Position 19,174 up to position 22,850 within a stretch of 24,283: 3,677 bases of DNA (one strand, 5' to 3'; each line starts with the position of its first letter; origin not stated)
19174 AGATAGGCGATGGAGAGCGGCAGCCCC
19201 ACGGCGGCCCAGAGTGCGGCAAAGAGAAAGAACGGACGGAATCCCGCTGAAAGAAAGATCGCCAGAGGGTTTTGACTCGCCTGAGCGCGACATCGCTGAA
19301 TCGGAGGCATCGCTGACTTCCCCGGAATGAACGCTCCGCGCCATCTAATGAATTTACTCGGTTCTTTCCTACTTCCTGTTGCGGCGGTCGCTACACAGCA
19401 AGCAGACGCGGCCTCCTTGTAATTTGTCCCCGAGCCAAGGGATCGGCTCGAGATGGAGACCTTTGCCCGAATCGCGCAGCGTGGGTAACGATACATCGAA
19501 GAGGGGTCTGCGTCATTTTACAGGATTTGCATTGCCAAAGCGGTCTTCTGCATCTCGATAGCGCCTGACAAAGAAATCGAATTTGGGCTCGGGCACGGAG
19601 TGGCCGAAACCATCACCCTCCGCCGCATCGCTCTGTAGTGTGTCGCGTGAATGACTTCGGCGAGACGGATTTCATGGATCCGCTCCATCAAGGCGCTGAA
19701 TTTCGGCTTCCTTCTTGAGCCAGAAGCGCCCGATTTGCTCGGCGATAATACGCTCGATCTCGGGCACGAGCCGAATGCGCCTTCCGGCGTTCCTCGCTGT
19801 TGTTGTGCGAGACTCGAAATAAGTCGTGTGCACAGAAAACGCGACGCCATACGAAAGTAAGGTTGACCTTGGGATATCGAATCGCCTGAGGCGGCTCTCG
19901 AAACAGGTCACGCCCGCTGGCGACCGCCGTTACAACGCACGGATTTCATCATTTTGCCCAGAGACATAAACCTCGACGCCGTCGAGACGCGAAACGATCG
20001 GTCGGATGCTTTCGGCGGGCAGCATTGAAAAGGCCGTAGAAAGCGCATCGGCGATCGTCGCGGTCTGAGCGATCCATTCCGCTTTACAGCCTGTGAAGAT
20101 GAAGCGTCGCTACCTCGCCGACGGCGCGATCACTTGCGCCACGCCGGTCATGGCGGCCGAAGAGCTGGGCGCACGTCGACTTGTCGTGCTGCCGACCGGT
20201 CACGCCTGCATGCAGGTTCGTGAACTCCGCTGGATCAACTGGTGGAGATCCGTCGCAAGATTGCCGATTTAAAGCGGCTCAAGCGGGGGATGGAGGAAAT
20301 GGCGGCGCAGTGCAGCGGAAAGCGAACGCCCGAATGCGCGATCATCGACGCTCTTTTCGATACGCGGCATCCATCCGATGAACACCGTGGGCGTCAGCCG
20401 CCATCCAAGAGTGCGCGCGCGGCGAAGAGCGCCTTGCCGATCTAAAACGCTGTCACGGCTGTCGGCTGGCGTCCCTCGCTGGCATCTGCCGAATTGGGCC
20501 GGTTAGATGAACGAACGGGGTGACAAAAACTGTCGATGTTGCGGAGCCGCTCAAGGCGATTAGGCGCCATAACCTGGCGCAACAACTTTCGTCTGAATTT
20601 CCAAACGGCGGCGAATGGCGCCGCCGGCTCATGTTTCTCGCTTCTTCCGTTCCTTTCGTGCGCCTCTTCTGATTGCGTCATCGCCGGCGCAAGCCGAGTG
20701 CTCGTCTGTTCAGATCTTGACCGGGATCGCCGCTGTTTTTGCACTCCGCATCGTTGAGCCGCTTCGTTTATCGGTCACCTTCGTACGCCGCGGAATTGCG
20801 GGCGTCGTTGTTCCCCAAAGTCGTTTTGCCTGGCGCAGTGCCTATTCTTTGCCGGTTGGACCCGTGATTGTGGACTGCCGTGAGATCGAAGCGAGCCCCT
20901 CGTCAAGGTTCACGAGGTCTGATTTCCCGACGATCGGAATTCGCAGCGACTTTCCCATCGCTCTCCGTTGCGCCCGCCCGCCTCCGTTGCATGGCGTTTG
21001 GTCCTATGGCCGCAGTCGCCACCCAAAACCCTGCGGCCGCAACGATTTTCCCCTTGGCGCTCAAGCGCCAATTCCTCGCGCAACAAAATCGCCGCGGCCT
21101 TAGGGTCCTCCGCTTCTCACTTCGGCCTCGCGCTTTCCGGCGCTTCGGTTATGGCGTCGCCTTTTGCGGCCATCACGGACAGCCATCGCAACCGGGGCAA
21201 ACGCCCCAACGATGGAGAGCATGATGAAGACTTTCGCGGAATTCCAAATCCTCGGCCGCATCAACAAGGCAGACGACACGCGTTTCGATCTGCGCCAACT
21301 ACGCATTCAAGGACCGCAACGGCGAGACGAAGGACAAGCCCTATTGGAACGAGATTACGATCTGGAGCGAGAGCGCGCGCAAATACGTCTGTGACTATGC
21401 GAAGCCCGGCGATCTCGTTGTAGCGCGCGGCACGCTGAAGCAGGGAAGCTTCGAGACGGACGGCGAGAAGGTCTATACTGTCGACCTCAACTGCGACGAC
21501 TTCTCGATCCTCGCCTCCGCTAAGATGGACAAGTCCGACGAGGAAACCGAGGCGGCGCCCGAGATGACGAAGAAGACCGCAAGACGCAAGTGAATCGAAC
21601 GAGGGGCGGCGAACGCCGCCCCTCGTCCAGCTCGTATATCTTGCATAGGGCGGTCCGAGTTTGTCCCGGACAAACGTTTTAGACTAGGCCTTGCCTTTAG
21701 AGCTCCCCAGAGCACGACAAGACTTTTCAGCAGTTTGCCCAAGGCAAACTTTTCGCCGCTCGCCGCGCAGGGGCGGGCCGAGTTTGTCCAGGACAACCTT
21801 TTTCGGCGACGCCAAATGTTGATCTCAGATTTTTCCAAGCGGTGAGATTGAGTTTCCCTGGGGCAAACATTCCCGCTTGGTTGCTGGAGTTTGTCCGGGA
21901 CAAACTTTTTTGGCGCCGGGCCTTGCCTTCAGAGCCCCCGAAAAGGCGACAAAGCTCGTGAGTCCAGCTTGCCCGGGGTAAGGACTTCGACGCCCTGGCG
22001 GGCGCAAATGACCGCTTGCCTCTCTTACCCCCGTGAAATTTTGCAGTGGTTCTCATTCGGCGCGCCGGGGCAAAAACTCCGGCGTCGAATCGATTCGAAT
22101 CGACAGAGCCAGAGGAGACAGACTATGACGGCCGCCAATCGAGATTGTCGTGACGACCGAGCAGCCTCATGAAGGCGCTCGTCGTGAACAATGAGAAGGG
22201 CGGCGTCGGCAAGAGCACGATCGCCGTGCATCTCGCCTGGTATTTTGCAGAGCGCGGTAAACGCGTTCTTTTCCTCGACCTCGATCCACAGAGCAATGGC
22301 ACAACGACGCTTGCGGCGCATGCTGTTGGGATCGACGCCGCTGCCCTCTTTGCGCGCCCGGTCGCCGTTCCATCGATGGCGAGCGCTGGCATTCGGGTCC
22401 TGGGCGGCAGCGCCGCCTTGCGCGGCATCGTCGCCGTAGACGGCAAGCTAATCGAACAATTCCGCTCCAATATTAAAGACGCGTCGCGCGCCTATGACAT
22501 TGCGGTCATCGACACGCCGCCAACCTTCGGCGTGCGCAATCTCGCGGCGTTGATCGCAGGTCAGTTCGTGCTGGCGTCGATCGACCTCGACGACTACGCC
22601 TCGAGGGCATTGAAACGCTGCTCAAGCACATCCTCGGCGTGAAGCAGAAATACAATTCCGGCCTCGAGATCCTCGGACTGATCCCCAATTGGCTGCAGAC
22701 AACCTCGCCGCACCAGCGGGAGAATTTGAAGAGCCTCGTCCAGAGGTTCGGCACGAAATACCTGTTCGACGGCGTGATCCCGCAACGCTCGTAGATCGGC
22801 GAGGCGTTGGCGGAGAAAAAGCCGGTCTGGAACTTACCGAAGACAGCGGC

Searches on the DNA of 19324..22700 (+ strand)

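Call 22: search_dna_similar(query=window:19324-22700:+, collection=plasmids, mode=distant, max_rows=15)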
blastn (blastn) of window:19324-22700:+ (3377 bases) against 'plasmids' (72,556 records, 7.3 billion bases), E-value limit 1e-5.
Records with a match: 64; places in all: 69; records where one place covers at least 80% of the query: 0.
Best place of each record, by identity: 90-95% 1; 80-90% 25; 60-80% 38.
By first word of the organism name: Bradyrhizobium 21; Sphingobium 8; Sphingomonas 6; Methylocystis 5; Rhodococcus 5; Rhizorhabdus 2; Methylobacterium 2; Novosphingobium 2; Azospirillum 2; Microvirga 2; and 8 more.
By predicted mobility (MOB-suite, as given by PLSDB): conjugative 29; mobilizable 22; non-mobilizable 13.
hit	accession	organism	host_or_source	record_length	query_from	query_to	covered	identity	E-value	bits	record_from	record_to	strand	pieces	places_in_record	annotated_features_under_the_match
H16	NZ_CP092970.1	Methylocystis parvus OBBP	Bacterial Monoculture,Mud, soil or ...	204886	1599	3377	45%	79.3%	0e+0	1297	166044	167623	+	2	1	ParA family protein | single-stranded DNA-binding protein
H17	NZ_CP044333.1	Methylocystis parvus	-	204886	1599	3377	45%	79.3%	0e+0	1297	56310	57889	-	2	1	ParA family protein | single-stranded DNA-binding protein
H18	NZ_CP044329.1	Methylocystis rosea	-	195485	1523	3377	39%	80.2%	0e+0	1179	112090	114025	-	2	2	ParA family protein | single-stranded DNA-binding protein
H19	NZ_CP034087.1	Methylocystis rosea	cell culture,groundwater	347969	284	562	8%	83.0%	2e-72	283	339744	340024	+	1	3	DDE-type integrase/transposase/recombinase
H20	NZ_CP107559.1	Methylocystis sp. MJC1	whole organism,Alpine Peat Bogs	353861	284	552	8%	80.2%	9e-58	233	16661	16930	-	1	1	none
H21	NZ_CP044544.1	Bradyrhizobium betae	Beta vulgaris,Cell culture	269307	1844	2040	6%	70.6%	5e-11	80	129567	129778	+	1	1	single-stranded DNA-binding protein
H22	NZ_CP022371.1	Bosea sp. AS-1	-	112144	1845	2040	6%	69.8%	6e-10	75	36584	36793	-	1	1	single-stranded DNA-binding protein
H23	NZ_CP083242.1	Ancylobacter polymorphus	activated sludge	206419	1844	2040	6%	68.9%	2e-10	78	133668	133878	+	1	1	single-stranded DNA-binding protein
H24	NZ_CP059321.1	Rhizorhabdus wittichii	Enrichment culture,Wastewater treatment ...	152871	2845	2991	4%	72.8%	5e-11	80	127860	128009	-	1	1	ParA family protein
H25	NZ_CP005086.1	Sphingobium sp. TKS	-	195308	2846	2988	4%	73.4%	9e-14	88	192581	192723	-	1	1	ParA family protein | hypothetical protein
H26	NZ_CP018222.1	Tardibacter chloracetimidivorans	whole organism,soil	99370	2846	2994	4%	69.1%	3e-6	63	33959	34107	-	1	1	ParA family protein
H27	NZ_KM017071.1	Sphingomonas sp. JE1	-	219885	2856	2988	4%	73.7%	4e-12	83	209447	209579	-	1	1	ParA family protein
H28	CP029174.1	Methylobacterium sp. DM1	-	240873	2846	2968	4%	78.9%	3e-19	105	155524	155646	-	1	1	ParA family protein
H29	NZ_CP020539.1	Sphingobium herbicidovorans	cell culture,soil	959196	2846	2975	4%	74.6%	3e-13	87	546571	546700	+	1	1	ParA family protein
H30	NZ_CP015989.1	Sphingobium sp. EP60837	cell culture,soil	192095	2844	2972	4%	74.2%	1e-12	84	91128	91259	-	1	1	ParA family protein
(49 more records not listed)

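Call 24: get_annotated_region(hit=H19, flank=3000)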
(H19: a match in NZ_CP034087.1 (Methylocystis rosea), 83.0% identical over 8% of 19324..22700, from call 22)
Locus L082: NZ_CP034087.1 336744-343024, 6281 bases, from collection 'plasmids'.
description: Methylocystis rosea strain GW6 plasmid pGW6_1, complete sequence
organism: Methylocystis rosea (NCBI taxid 173366)
taxonomy: Bacteria; Pseudomonadota; Alphaproteobacteria; Hyphomicrobiales; Methylocystaceae; Methylocystis; Methylocystis rosea
host: -; source: cell culture,groundwater; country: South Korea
typing (MOB-suite, as given by PLSDB): mobilizable; relaxase MOBP
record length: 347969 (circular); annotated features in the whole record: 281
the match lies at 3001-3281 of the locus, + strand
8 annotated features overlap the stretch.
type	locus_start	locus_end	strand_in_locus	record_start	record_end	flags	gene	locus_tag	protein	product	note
CDS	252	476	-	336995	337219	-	-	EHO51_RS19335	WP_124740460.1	hypothetical protein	-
CDS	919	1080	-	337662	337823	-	-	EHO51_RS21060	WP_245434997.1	hypothetical protein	-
CDS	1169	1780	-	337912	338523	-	-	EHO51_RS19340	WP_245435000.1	TniB family NTP-binding protein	-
CDS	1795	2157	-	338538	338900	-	-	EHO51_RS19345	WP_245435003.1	Mu transposase C-terminal domain-containing protein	-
CDS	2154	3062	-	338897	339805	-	-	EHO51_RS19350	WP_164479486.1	DDE-type integrase/transposase/recombinase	-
CDS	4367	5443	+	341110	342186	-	-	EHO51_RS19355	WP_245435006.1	hypothetical protein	-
CDS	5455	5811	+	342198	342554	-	-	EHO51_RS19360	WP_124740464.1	copper resistance CopC family protein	-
CDS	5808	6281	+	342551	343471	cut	-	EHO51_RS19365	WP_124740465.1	CopD family protein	-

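Call 25: get_annotated_region(hit=H18, flank=6000)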
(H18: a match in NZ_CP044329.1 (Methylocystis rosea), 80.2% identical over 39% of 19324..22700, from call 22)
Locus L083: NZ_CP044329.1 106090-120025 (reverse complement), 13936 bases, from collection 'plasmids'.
description: Methylocystis rosea strain BRCS1 plasmid unnamed1, complete sequence
organism: Methylocystis rosea (NCBI taxid 173366)
taxonomy: Bacteria; Pseudomonadota; Alphaproteobacteria; Hyphomicrobiales; Methylocystaceae; Methylocystis; Methylocystis rosea
host: -; source: -; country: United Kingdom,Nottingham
typing (MOB-suite, as given by PLSDB): non-mobilizable
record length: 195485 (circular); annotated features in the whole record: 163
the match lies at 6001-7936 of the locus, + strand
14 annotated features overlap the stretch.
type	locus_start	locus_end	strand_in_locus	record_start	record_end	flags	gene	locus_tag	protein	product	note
CDS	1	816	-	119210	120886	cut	merA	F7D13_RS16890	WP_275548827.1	mercury(II) reductase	-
CDS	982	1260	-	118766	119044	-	merP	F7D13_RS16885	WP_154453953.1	mercury resistance system periplasmic binding protein MerP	-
CDS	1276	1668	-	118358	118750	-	merT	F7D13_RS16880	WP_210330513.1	mercuric ion transporter MerT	-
CDS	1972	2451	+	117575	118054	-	-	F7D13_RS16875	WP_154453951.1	helix-turn-helix domain-containing protein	-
CDS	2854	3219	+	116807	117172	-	-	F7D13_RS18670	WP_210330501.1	M28 family peptidase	-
CDS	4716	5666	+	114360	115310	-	-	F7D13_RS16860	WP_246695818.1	radical SAM protein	-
CDS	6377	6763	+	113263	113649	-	-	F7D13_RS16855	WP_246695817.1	single-stranded DNA-binding protein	-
CDS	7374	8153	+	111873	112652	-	-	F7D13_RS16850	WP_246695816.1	ParA family protein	-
CDS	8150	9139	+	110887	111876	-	-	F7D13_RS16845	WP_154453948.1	ParB/RepB/Spo0J family partition protein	GO:0007059 - chromosome segregation [Evidence IEA]; GO:0000910 - cytokinesis [Evidence IEA]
CDS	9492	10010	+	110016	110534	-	mobC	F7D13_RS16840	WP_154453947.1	plasmid mobilization relaxosome protein MobC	-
CDS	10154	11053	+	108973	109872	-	-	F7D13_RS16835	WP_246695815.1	relaxase/mobilization nuclease domain-containing protein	-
CDS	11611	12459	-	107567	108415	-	-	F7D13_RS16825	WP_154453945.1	P-loop NTPase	-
CDS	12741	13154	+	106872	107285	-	-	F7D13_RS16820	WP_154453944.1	hypothetical protein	-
CDS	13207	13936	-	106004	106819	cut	-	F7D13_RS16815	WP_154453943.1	LPD7 domain-containing protein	-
